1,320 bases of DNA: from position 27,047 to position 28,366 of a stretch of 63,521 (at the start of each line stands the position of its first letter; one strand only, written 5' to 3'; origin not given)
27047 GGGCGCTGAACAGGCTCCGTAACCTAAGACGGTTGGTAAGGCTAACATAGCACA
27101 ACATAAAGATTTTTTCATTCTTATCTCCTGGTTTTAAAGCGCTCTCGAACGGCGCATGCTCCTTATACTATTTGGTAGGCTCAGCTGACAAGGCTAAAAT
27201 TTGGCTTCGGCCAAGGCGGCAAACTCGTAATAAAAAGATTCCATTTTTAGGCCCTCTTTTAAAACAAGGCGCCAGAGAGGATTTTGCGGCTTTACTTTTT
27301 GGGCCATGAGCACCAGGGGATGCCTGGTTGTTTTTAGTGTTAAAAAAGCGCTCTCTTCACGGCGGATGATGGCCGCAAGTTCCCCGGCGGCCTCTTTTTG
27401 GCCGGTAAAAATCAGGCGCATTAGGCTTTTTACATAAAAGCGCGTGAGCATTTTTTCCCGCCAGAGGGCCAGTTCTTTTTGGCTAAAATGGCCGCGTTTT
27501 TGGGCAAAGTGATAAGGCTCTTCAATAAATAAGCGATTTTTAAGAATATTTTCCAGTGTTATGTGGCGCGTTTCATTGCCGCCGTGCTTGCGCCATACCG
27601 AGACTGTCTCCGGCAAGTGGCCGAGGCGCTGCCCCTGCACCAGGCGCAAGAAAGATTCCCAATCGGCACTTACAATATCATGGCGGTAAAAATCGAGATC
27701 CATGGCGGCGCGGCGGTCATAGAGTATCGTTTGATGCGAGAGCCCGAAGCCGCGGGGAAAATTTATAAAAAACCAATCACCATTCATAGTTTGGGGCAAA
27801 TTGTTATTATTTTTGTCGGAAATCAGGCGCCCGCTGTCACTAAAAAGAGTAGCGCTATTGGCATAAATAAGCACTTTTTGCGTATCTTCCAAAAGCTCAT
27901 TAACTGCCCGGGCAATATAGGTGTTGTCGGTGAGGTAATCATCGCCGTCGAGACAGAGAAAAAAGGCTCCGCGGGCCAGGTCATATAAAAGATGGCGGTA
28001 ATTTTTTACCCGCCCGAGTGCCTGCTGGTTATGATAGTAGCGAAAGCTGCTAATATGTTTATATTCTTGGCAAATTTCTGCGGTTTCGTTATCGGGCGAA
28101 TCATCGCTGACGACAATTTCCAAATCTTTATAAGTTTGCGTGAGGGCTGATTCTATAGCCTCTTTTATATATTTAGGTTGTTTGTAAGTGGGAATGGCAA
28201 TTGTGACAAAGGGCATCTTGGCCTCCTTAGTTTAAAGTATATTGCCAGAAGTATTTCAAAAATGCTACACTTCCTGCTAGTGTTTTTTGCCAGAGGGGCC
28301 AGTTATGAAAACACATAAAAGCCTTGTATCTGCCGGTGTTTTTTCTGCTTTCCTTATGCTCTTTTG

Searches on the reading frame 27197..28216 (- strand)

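Call 13: search_protein_families(library=pfam, proteins=[window:27197-28216:-], max_evalue=0.001)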
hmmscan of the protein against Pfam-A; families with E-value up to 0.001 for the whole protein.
window:27197-28216:- (340 aa): 2 families
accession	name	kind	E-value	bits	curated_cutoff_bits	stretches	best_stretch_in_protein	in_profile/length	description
PF00535.33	Glycos_transf_2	-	3.5e-21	76.3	23.3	1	5-118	1-113/168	Glycosyl transferase family 2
PF13641.12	Glyco_tranf_2_3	-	6.3e-09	36.6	27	1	4-106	3-109/230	Glycosyltransferase like family 2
